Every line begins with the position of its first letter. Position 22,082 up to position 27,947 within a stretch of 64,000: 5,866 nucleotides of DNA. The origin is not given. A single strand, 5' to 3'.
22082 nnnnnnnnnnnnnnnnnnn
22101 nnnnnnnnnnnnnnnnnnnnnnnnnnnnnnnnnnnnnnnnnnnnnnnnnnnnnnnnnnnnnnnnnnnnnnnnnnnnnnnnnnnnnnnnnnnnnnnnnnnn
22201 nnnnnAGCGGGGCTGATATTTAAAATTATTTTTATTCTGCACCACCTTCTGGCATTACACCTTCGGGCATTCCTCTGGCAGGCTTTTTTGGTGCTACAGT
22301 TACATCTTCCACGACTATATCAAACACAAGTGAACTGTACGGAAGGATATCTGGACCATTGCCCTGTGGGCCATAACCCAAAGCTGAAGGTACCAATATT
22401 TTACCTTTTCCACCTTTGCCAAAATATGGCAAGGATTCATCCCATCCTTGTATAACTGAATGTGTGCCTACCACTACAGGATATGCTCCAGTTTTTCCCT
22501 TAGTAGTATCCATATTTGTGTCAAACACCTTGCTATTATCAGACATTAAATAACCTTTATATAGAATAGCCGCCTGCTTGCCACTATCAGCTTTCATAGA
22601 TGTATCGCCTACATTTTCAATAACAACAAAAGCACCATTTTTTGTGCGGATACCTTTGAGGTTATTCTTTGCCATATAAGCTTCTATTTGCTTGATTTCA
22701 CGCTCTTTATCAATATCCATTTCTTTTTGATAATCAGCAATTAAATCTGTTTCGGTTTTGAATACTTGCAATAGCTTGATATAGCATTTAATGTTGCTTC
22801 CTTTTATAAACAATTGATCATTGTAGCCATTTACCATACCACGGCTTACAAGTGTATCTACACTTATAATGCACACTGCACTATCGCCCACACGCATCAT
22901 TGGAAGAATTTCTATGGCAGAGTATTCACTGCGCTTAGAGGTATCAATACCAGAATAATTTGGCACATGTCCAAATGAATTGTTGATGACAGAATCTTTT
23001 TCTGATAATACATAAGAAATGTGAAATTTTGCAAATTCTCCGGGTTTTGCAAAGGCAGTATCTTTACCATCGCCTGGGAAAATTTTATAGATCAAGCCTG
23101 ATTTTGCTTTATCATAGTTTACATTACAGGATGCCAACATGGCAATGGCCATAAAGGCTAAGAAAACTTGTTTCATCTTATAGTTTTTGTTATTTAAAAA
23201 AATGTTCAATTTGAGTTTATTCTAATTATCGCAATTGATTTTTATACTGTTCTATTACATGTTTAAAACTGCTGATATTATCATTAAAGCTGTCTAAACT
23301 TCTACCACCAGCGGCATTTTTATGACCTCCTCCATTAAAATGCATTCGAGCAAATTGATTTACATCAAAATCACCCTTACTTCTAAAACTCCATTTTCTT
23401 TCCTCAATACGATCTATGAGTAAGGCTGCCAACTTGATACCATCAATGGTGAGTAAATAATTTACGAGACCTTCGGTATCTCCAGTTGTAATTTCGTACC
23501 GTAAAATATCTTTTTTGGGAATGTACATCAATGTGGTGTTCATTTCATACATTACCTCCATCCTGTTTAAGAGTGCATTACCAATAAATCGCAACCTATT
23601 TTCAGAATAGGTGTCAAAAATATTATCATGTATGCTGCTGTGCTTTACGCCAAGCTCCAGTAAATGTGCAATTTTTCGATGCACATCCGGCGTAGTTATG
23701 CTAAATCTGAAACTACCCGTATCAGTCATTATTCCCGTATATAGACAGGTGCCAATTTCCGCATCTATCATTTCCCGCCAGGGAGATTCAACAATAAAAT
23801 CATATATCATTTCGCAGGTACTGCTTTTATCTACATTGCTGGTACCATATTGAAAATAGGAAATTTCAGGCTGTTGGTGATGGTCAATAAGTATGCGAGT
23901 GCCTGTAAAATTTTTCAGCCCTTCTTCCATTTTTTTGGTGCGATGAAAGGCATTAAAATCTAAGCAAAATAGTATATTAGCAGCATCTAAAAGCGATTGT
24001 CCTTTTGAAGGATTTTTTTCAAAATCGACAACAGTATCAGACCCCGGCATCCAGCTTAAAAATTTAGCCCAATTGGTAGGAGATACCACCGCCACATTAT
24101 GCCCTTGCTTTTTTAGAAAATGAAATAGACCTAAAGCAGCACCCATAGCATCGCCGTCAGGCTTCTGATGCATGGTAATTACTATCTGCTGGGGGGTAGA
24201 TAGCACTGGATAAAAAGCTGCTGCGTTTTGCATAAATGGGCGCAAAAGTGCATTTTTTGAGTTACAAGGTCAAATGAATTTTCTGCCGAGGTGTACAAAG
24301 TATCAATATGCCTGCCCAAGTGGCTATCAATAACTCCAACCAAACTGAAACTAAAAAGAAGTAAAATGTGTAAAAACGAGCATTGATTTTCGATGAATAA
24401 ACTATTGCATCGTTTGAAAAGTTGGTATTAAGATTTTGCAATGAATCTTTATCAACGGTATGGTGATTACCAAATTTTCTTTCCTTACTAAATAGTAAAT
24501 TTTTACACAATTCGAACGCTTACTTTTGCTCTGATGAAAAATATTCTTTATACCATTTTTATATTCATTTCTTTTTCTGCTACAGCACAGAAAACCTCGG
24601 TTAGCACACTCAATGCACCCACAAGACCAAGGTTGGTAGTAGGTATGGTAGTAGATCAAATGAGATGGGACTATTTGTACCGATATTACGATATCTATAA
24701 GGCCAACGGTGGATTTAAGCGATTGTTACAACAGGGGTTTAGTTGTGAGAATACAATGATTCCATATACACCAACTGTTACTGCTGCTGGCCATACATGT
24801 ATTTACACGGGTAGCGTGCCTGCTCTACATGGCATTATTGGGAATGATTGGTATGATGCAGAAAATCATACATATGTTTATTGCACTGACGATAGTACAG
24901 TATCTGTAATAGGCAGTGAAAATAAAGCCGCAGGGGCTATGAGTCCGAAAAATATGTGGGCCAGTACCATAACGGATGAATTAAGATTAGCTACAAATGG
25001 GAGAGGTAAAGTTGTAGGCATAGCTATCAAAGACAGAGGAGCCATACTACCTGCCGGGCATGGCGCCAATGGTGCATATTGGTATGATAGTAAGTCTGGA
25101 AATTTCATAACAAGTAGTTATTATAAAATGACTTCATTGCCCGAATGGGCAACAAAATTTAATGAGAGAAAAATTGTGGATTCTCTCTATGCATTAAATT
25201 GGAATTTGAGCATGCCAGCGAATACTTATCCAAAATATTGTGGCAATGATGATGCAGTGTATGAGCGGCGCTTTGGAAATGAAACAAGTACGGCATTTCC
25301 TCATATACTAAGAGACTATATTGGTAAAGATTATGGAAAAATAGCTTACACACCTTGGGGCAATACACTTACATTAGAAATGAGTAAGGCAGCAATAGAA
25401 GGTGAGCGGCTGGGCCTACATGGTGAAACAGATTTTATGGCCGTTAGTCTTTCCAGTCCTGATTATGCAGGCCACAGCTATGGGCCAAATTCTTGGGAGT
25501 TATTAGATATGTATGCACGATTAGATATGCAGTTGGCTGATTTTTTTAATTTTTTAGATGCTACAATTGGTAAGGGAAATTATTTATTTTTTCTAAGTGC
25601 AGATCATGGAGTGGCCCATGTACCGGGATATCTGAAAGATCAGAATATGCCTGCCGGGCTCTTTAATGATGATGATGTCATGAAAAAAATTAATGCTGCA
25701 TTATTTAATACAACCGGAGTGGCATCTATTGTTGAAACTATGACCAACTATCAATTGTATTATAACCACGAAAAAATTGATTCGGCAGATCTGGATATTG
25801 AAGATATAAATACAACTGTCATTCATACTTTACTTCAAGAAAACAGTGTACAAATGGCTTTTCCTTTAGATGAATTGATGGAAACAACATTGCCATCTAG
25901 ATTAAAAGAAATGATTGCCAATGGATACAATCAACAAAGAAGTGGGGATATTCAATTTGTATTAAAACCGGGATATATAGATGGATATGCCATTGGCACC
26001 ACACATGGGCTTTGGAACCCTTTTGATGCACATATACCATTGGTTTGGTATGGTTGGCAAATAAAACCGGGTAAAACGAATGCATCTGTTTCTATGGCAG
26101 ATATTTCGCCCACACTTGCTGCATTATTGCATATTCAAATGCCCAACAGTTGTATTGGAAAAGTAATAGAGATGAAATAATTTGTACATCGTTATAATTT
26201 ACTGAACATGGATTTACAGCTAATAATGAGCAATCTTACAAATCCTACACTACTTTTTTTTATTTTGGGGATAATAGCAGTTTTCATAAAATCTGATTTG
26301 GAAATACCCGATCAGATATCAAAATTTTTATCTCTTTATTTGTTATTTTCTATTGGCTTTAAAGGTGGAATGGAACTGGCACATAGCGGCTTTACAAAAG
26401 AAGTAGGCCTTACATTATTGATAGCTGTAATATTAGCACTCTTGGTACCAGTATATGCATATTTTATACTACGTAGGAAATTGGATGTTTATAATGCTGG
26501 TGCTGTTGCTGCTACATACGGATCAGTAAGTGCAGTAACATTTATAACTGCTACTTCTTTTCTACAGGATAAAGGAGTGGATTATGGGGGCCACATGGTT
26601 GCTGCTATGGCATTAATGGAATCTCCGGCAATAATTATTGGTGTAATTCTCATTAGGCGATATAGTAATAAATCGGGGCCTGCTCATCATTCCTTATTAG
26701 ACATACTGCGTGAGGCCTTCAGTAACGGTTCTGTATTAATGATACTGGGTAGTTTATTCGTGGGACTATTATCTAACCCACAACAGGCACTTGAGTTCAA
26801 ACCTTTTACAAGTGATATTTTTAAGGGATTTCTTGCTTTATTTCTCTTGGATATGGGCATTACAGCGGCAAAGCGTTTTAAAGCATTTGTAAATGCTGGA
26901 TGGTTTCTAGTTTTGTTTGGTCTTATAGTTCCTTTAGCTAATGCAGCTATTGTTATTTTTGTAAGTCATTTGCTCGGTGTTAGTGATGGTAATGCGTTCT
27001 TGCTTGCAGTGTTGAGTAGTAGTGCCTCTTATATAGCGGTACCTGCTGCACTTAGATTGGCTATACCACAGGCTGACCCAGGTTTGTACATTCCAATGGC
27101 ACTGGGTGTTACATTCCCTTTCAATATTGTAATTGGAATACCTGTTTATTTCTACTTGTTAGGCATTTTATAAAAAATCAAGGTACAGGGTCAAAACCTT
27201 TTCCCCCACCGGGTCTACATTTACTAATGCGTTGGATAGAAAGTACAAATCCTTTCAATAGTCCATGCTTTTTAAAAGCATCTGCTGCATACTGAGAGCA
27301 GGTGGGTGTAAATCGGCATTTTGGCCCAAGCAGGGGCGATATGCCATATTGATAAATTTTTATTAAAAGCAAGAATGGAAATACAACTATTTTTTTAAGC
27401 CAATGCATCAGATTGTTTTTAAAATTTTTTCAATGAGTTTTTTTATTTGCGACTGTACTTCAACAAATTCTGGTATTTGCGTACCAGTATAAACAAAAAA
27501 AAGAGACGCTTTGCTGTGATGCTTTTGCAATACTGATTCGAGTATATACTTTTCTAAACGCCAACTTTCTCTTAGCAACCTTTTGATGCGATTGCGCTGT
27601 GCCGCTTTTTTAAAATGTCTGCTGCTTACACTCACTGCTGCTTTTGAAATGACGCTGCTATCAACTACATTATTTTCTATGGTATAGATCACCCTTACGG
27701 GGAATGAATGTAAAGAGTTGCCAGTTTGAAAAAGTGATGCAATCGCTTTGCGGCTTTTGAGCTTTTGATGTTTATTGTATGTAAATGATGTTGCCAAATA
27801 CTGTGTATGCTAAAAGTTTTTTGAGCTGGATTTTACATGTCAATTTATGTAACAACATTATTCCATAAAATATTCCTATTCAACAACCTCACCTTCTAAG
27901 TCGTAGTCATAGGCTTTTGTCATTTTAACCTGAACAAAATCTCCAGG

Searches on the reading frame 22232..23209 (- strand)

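Call 73: search_protein_families(library=pfam, proteins=[window:22232-23209:-], max_evalue=0.0001)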
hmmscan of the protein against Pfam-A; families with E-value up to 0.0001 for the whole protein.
window:22232-23209:- (325 aa): 1 family
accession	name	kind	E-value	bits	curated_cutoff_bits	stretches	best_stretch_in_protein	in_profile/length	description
PF00254.34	FKBP_C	-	4.4e-17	62.6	21.1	1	206-299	4-92/94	FKBP-type peptidyl-prolyl cis-trans isomerase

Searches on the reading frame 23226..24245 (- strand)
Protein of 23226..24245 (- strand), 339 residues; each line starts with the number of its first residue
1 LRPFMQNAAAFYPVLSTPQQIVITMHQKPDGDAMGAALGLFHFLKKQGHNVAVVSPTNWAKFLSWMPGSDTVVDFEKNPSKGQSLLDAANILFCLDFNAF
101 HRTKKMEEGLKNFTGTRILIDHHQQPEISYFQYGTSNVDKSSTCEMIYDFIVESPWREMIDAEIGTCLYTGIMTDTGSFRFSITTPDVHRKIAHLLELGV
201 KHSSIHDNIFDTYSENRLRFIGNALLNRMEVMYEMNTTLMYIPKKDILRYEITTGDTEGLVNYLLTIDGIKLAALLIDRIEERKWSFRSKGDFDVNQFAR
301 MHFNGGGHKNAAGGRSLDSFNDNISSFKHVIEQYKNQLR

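Call 73: search_protein_families(library=pfam, proteins=[window:23226-24245:-], max_evalue=0.0001)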
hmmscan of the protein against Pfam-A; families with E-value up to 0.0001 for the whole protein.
window:23226-24245:- (339 aa): 2 families
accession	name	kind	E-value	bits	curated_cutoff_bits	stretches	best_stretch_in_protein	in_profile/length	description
PF01368.27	DHH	-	4.7e-20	72.6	28.1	1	20-172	1-125/125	DHH family, N-terminal domain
PF02272.25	DHHA1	-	5.8e-10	40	25.9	1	250-334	11-99/102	DHHA1 domain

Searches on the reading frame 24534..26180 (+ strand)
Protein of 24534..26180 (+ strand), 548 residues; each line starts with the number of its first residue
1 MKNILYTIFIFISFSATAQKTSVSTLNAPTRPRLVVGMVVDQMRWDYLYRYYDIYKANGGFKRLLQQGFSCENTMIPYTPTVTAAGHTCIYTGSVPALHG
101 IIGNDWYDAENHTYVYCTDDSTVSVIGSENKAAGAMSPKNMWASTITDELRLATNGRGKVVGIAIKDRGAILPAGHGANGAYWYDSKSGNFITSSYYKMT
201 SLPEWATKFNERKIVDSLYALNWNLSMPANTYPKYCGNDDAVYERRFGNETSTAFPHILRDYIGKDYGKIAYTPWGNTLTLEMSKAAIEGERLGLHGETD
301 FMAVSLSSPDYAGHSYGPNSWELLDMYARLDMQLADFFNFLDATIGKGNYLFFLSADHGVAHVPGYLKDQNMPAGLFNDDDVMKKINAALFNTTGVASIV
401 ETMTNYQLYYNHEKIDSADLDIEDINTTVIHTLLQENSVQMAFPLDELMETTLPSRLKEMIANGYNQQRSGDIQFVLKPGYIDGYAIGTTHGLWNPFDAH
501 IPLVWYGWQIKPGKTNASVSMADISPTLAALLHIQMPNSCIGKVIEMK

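Call 11: search_protein_families(library=pfam, proteins=[window:24534-26180:+], max_evalue=0.001)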
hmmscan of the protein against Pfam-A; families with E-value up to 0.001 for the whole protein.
window:24534-26180:+ (548 aa): 2 families
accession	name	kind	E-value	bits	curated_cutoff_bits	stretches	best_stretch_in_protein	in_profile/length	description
PF01663.27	Phosphodiest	-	2.6e-50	172.4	23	1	35-482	1-322/342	Type I phosphodiesterase / nucleotide pyrophosphatase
PF00884.28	Sulfatase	-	0.00094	19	25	0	325-366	208-251/301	Sulfatase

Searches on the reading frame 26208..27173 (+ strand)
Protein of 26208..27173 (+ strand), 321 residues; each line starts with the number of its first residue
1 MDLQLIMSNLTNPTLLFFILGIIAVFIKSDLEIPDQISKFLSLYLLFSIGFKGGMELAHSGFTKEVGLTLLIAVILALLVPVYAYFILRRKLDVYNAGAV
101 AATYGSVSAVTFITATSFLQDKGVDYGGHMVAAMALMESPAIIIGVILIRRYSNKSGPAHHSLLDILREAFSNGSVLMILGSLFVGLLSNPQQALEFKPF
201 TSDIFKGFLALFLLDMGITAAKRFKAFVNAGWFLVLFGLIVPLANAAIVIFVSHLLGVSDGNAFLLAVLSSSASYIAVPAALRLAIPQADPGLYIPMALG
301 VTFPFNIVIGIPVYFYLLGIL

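Call 11: search_protein_families(library=pfam, proteins=[window:26208-27173:+], max_evalue=0.001)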
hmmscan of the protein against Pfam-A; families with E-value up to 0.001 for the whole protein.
window:26208-27173:+ (321 aa): 1 family
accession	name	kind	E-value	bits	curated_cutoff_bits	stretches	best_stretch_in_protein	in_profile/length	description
PF05982.17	Sbt_1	-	4.4e-121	404.4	27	1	13-317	1-306/308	Na+-dependent bicarbonate transporter superfamily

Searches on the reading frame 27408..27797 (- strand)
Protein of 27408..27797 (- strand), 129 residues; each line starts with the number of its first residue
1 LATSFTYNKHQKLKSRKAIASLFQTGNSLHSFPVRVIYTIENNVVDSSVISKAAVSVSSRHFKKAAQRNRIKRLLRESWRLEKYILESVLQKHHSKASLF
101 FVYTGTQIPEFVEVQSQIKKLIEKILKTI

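Call 73: search_protein_families(library=pfam, proteins=[window:27408-27797:-], max_evalue=0.0001)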
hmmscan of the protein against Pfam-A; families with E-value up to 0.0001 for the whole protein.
window:27408-27797:- (129 aa): 1 family
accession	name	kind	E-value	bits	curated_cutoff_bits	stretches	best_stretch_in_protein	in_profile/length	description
PF00825.24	Ribonuclease_P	-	3.1e-14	53.4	22.3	1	8-125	2-108/109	Ribonuclease P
